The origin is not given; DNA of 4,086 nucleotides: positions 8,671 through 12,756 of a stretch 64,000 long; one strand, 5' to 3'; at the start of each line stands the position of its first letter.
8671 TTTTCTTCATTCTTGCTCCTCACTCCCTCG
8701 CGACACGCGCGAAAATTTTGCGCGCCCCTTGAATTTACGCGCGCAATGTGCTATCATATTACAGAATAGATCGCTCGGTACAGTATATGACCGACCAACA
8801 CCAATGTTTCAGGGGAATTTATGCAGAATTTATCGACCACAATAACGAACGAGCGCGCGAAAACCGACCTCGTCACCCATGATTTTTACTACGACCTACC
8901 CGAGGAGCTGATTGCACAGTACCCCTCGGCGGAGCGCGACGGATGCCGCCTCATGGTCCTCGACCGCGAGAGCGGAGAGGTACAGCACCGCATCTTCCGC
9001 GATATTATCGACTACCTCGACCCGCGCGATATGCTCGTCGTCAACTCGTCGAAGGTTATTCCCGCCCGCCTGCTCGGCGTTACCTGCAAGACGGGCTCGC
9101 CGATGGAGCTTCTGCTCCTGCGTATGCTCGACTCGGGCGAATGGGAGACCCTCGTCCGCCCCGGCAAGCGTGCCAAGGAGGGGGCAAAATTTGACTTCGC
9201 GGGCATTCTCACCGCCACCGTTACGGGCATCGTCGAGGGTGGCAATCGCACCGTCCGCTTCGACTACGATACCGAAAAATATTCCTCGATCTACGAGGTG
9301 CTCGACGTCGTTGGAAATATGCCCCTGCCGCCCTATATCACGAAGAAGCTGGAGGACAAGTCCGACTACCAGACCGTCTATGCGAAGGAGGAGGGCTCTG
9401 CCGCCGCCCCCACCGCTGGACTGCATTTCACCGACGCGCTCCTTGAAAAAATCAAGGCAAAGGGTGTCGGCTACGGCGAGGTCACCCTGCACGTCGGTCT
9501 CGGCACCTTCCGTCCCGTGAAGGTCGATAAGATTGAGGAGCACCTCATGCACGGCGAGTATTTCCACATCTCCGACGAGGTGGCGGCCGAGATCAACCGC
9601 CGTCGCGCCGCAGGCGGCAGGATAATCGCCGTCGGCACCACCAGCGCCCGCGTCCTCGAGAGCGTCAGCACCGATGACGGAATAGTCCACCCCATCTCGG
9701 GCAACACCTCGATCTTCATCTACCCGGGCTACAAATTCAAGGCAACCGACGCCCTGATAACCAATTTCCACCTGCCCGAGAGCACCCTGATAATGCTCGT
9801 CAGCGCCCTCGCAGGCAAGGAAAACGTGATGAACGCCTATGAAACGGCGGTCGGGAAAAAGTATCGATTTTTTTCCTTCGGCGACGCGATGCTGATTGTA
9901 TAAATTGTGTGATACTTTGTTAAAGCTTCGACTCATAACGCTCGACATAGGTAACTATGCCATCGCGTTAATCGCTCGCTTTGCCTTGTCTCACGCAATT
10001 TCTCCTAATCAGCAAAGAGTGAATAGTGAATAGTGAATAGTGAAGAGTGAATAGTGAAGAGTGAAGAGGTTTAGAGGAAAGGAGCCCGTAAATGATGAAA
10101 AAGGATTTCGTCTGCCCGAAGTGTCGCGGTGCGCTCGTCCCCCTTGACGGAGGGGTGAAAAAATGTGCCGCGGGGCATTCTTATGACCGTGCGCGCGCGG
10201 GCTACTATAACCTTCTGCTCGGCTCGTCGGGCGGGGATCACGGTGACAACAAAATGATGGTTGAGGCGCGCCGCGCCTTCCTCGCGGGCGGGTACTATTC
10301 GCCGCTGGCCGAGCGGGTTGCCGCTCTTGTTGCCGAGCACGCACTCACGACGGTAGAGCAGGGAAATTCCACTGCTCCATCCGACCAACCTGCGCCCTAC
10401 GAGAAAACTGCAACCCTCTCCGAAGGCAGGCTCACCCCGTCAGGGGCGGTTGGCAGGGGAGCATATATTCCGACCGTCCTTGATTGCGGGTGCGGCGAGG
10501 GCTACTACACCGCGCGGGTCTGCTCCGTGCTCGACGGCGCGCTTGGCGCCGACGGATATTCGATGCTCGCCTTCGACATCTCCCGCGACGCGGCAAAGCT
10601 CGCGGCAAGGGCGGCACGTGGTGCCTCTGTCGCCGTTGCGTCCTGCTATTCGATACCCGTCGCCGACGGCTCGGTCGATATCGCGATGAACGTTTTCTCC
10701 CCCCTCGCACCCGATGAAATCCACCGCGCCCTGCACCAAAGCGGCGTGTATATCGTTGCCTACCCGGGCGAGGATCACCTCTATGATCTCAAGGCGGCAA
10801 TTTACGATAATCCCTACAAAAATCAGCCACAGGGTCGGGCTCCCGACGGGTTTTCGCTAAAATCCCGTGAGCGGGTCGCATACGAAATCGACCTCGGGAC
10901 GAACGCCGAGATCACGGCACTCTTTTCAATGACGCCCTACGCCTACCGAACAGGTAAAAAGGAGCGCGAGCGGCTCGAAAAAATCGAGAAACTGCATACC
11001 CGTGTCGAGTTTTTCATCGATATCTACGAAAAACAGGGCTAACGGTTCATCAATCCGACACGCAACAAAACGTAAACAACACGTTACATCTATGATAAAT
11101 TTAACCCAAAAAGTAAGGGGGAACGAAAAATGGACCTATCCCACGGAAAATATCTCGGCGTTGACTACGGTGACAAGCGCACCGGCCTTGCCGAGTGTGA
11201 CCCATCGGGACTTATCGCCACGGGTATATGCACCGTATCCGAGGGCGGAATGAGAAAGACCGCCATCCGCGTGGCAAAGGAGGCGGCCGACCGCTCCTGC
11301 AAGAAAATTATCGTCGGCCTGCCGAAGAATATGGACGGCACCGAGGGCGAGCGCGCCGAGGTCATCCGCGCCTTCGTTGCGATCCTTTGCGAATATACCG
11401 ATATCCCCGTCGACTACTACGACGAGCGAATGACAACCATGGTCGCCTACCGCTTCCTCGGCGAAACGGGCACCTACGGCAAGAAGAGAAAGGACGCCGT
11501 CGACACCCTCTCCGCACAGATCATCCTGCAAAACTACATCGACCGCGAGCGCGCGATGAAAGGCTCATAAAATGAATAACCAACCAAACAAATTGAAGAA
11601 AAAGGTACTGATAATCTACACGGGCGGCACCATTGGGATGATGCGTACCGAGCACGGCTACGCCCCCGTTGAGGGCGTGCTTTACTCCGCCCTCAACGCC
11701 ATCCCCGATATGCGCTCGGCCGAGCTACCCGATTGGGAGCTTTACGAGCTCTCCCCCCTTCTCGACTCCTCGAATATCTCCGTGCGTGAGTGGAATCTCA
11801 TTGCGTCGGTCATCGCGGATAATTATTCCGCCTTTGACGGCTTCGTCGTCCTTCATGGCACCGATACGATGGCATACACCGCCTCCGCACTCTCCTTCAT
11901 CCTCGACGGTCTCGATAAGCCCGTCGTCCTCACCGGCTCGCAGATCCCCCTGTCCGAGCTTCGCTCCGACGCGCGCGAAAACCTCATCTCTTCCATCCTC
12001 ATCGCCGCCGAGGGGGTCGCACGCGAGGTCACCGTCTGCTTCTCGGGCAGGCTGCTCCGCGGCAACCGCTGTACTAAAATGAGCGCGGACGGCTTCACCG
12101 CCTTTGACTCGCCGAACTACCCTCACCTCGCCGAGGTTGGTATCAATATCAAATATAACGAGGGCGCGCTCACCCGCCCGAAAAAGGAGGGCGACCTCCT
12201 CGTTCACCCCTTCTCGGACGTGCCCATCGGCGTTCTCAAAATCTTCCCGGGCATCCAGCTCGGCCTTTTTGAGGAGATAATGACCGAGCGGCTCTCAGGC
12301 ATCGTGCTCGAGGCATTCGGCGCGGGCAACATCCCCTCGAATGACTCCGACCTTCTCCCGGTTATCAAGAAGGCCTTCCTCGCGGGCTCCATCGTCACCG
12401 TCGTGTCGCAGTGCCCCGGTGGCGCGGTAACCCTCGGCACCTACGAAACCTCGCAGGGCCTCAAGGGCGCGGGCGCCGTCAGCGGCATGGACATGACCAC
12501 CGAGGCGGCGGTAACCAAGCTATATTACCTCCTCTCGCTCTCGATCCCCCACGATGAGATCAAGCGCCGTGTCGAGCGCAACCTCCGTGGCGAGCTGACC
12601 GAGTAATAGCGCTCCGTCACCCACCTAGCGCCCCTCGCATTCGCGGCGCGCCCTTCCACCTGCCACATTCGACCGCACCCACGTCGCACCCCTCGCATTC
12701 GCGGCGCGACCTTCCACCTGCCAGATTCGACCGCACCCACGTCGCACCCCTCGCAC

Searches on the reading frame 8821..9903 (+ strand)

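Call 29: search_protein_families(library=pfam, proteins=[window:8821-9903:+])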
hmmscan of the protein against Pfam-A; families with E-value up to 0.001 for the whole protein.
window:8821-9903:+ (360 aa): 1 family
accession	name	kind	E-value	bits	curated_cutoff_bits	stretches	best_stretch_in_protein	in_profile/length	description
PF02547.20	Queuosine_synth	-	1.6e-138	461.7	25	1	20-359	2-322/322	Queuosine biosynthesis protein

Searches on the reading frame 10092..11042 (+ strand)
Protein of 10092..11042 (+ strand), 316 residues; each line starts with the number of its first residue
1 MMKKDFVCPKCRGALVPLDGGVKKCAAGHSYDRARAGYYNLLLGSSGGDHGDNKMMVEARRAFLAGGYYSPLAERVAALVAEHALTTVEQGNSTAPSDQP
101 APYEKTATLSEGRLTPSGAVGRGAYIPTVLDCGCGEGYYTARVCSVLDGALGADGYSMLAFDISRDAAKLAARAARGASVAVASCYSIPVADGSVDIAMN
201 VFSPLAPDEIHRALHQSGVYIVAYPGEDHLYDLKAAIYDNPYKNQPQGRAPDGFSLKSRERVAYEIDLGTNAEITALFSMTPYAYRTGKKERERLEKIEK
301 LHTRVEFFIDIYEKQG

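Call 29: search_protein_families(library=pfam, proteins=[window:10092-11042:+])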
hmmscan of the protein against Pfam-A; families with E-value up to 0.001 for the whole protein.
window:10092-11042:+ (316 aa): 4 families
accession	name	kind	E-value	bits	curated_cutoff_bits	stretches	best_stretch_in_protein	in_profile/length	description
PF13649.12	Methyltransf_25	-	3.4e-07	31.3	27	1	129-215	1-87/97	Methyltransferase domain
PF21302.3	Zn_ribbon_RlmA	-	5.3e-07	30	27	1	6-42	1-36/44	RlmA, N-terminal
PF08241.18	Methyltransf_11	-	2.1e-06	28.7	21.2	1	130-218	1-91/95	Methyltransferase domain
PF13847.12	Methyltransf_31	-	2.2e-06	27.8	27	1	128-244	6-129/145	Methyltransferase domain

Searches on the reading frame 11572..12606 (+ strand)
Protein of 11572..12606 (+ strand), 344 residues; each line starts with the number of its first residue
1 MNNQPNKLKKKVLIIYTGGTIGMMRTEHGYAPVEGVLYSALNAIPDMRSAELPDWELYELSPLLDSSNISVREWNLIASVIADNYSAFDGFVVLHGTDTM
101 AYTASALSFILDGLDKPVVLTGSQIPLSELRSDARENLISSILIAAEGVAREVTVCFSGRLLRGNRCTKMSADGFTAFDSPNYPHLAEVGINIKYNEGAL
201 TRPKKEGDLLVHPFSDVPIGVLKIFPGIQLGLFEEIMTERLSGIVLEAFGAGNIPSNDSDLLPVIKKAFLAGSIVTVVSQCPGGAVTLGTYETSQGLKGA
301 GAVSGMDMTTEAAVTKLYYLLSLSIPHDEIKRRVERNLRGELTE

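Call 29: search_protein_families(library=pfam, proteins=[window:11572-12606:+])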
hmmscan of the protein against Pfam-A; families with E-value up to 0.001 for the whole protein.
window:11572-12606:+ (344 aa): 2 families
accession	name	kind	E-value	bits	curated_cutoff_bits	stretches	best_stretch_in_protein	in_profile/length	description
PF00710.25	Asparaginase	-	1.7e-59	201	22.5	1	11-197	1-189/193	Asparaginase, N-terminal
PF17763.6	Asparaginase_C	-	8.4e-27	93.9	34.6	1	219-332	2-112/114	Glutaminase/Asparaginase C-terminal domain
